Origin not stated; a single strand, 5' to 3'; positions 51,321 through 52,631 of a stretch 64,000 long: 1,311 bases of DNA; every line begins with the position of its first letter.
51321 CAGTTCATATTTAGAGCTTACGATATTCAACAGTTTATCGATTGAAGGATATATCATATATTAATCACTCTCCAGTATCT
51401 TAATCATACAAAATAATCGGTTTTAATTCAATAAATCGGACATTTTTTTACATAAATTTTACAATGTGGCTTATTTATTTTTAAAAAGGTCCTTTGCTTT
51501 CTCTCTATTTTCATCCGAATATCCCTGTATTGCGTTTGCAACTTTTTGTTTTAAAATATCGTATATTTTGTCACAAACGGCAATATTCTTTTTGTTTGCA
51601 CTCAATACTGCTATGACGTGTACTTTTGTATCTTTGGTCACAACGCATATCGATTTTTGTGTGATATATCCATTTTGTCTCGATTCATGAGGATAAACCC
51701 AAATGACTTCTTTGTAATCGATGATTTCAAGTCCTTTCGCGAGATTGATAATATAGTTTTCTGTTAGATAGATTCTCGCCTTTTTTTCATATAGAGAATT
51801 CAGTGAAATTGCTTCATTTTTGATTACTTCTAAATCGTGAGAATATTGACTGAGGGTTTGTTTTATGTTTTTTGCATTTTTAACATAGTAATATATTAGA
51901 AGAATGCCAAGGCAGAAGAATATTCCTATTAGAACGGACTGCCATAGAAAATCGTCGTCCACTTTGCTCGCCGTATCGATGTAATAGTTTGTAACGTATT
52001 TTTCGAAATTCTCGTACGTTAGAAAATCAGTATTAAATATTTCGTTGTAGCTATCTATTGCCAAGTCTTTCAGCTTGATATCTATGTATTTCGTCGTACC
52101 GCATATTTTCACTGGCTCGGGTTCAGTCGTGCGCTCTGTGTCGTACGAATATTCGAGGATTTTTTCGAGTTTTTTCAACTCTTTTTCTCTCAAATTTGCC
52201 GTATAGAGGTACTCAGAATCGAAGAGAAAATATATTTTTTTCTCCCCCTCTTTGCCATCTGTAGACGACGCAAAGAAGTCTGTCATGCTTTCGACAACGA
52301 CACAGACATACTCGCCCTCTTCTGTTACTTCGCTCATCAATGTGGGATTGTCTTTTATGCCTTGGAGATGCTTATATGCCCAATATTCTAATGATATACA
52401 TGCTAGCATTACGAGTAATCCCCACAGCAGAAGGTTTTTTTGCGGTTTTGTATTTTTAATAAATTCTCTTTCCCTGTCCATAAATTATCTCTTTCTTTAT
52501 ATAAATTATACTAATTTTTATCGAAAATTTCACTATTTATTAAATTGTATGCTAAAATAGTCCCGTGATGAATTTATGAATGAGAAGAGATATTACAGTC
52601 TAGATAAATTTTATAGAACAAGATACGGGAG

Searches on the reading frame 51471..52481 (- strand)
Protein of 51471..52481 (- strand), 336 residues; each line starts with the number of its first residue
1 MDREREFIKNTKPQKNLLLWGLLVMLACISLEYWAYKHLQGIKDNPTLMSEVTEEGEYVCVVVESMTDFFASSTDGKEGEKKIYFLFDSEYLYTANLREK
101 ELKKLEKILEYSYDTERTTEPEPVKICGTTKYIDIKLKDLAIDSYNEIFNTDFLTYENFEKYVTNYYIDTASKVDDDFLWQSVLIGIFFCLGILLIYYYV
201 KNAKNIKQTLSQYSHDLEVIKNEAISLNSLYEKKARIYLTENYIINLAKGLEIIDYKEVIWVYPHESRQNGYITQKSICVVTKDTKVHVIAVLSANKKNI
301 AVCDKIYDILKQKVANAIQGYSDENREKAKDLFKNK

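Call 15: search_protein_families(library=pfam, proteins=[window:51471-52481:-])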
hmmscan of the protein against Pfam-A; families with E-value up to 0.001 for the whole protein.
window:51471-52481:- (336 aa): 1 family
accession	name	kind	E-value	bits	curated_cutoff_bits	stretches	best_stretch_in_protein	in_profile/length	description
PF20456.3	DUF6709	-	3.1e-17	63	27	1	16-325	11-335/339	Family of unknown function (DUF6709)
